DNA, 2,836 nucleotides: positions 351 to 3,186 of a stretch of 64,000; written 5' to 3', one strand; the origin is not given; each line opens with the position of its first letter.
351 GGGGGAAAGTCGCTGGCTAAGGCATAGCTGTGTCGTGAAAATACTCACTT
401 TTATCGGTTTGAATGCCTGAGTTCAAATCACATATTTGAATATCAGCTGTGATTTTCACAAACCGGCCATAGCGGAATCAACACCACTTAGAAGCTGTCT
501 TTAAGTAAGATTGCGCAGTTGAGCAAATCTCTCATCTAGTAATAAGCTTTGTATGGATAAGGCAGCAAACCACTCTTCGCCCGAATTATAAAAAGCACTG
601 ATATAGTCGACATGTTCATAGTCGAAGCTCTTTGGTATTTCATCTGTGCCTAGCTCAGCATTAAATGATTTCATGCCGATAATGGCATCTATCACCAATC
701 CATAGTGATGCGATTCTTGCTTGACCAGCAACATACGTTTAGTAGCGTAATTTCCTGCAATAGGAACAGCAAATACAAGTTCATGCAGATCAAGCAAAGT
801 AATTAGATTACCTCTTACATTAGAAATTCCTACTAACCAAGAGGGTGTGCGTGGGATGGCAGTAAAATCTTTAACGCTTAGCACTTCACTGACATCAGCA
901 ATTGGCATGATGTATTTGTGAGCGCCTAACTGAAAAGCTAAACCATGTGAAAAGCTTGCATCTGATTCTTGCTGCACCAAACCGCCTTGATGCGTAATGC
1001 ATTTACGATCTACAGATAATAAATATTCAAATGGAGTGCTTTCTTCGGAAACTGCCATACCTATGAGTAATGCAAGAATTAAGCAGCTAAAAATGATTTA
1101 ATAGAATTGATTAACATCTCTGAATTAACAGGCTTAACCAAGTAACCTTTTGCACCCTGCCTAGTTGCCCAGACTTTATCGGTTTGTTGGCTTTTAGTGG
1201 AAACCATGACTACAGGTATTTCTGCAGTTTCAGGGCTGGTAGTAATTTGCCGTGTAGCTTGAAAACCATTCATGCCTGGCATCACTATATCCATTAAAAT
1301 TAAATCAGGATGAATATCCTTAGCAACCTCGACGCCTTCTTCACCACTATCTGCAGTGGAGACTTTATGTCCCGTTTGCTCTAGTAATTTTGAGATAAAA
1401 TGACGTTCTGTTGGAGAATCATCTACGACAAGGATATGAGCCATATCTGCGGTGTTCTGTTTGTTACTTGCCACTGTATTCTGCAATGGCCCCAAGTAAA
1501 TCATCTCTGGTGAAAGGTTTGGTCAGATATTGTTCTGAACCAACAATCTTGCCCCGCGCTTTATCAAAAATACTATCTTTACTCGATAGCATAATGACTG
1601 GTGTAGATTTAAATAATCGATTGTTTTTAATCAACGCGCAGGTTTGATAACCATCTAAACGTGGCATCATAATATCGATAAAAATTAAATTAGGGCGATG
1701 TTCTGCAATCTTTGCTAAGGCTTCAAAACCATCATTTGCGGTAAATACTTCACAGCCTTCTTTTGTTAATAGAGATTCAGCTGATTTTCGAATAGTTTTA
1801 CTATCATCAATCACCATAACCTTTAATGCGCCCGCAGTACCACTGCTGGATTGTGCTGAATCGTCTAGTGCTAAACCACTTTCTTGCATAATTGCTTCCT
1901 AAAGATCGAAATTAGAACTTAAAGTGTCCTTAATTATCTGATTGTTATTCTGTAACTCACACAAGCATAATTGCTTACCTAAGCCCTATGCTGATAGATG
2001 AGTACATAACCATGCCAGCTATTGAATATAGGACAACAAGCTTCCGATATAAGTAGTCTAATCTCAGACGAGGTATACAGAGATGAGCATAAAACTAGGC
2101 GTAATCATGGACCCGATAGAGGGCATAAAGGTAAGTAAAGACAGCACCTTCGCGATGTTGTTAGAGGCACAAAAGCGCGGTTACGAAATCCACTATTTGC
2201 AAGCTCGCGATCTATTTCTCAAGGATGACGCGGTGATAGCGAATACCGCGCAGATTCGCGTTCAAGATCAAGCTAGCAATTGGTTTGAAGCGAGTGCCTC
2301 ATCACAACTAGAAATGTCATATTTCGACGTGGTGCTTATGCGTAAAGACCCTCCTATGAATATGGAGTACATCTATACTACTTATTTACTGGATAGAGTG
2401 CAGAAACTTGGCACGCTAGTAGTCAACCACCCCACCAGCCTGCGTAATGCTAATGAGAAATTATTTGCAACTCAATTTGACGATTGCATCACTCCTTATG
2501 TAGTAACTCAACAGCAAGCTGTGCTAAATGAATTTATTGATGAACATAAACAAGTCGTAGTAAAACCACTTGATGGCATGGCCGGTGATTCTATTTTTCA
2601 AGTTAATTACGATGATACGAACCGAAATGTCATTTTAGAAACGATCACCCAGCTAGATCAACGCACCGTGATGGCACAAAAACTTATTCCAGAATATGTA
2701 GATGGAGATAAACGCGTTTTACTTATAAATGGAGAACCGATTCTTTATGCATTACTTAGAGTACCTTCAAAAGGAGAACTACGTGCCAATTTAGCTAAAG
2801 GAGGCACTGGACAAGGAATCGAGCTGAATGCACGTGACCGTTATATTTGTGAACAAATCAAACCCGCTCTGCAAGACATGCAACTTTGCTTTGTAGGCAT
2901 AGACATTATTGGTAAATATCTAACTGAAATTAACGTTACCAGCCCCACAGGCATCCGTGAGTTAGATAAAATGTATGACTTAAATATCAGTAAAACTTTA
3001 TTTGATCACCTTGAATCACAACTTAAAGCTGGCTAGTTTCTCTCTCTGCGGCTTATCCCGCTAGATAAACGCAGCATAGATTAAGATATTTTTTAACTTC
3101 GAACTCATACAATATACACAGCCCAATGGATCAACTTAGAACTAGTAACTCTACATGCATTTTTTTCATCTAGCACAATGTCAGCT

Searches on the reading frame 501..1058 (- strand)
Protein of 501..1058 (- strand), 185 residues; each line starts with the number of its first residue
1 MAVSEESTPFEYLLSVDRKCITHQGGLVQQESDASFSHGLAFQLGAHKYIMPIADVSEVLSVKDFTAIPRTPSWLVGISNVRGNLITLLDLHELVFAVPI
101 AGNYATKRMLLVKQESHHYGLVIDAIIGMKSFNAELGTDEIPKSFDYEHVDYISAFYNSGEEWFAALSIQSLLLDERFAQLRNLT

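Call 5: search_protein_families(library=ncbifam, proteins=[window:501-1058:-], max_evalue=0.001)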
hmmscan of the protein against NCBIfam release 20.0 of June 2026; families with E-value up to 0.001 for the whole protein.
window:501-1058:- (185 aa): 1 family
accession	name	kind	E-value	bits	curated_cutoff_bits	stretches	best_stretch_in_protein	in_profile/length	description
NF007903.0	PRK10612.1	equivalog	1e-07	31.8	260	1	34-136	14-115/167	chemotaxis protein CheW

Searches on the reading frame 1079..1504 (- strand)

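Call 5: search_protein_families(library=ncbifam, proteins=[window:1079-1504:-], max_evalue=0.001)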
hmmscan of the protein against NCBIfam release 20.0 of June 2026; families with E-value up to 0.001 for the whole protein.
window:1079-1504:- (141 aa): 103 families (the best 25 are shown)
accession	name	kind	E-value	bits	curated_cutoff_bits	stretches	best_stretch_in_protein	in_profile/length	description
NF007135.0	PRK09581.1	equivalog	1.7e-31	109.6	474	1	21-138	2-119/457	PleD family two-component system response regulator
NF008318.0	PRK11107.1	equivalog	1.8e-25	89.2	890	1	10-138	656-784/920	two-component sensor histidine kinase BarA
TIGR02154.1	PhoB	equivalog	2.3e-25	89.2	296.2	1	22-139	3-120/226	phosphate regulon transcriptional regulator PhoB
NF011874.0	PRK15347.1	equivalog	7.8e-25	87.1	852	1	23-135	692-806/921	two component system sensor kinase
NF041733.1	resp_reg_CseB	equivalog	2.2e-23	82.8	350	1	23-139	2-115/228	two-component system response regulator CseB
NF007935.0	PRK10651.1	equivalog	2.8e-23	82.2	250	1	18-137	3-122/216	two-component system response regulator NarL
NF040689.1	MtrAB_MtrA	equivalog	9e-23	80.8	300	1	24-138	1-112/219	MtrAB system response regulator MtrA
NF041367.1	CheY_Halo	equivalog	5.3e-22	78.4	200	1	24-137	1-112/114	chemotaxis protein CheY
NF045944.1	ResRegRpaBCyano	equivalog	1.2e-20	73.9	330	1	25-139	1-112/229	response regulator transcription factor RpaB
NF047465.1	hybrid_HK_LvrA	exception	1.6e-20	72.7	1200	1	13-139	459-584/819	hybrid histidine kinase/response regulator LvrA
NF053854.1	RespRegPhoBBctds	equivalog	2.5e-20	72.8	270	1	24-139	1-115/225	two-component system response regulator PhoB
NF045505.1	RR_RssB_Pseudo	equivalog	5e-20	71.9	700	1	21-135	5-118/394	two-component system response regulator RssB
NF040534.1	resp_reg_YycF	equivalog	6e-20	71.5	340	1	23-139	2-115/231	response regulator YycF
NF008469.0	PRK11361.1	equivalog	2.6e-19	69.3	714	1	21-130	4-111/461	acetoacetate metabolism transcriptional regulator AtoC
NF045717.1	DVU0259_DivK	exception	2.8e-19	69.4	160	1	23-139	4-116/117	DVU0259 family response regulator domain-containing protein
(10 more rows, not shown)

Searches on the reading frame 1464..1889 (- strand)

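Call 5: search_protein_families(library=ncbifam, proteins=[window:1464-1889:-], max_evalue=0.001)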
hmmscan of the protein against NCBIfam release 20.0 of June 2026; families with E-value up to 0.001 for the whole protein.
window:1464-1889:- (141 aa): 96 families (the best 25 are shown)
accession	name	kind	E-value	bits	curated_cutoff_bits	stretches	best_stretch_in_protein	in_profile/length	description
NF040534.1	resp_reg_YycF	equivalog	8.2e-26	90.7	340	1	23-133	2-109/231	response regulator YycF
NF045944.1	ResRegRpaBCyano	equivalog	2.2e-25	89.4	330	1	25-132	1-105/229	response regulator transcription factor RpaB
NF007135.0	PRK09581.1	equivalog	5.5e-24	84.8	474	1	23-128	4-109/457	PleD family two-component system response regulator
NF033120.0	vanR_FM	exception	3.8e-23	82.3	460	1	22-132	4-111/231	vancomycin resistance response regulator transcription factor, VanR-F/VanR-M family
TIGR02154.1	PhoB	equivalog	2.2e-21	76.2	296.2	1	22-135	3-116/226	phosphate regulon transcriptional regulator PhoB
NF041733.1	resp_reg_CseB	equivalog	1.4e-20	73.7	350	1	23-132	2-108/228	two-component system response regulator CseB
NF040689.1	MtrAB_MtrA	equivalog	2.5e-20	72.8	300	1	24-135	1-109/219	MtrAB system response regulator MtrA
NF033117.2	vanR_ACDEGLN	exception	5.7e-20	71.9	350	1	24-129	1-103/226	VanR-ABDEGLN family response regulator transcription factor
NF011874.0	PRK15347.1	equivalog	3e-19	68.6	852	1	21-135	690-806/921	two component system sensor kinase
NF053854.1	RespRegPhoBBctds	equivalog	2.3e-18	66.4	270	1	24-130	1-106/225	two-component system response regulator PhoB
NF008199.0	PRK10955.1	equivalog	2.6e-18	66.8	341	1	23-135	3-111/232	envelope stress response regulator transcription factor CpxR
NF008318.0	PRK11107.1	equivalog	5.9e-18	64.3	890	1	12-139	658-785/920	two-component sensor histidine kinase BarA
TIGR01387.1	cztR_silR_copR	subfamily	1.9e-17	63.7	279.2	1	24-135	1-110/218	heavy metal response regulator transcription factor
NF045717.1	DVU0259_DivK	exception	2.8e-17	63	160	1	23-137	4-114/117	DVU0259 family response regulator domain-containing protein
NF045991.1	RespRegCtrARhodob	equivalog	4e-17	62.7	350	1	23-135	2-112/224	response regulator transcription factor CtrA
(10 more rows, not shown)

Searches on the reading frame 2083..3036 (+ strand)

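Call 77: search_protein_families(library=pfam, proteins=[window:2083-3036:+], max_evalue=0.00001)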
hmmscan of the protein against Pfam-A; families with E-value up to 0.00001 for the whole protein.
window:2083-3036:+ (317 aa): 3 families
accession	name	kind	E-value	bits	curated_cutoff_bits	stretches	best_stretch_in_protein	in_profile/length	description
PF02955.21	GSH-S_ATP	-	1.7e-66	223.4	23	1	125-297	1-173/175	Prokaryotic glutathione synthetase, ATP-grasp domain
PF02951.20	GSH-S_N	-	1e-44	151.9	21.3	1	3-121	1-119/119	Prokaryotic glutathione synthetase, N-terminal domain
PF08443.16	RimK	-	5e-14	52.8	21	1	144-308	26-186/188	RimK-like ATP-grasp domain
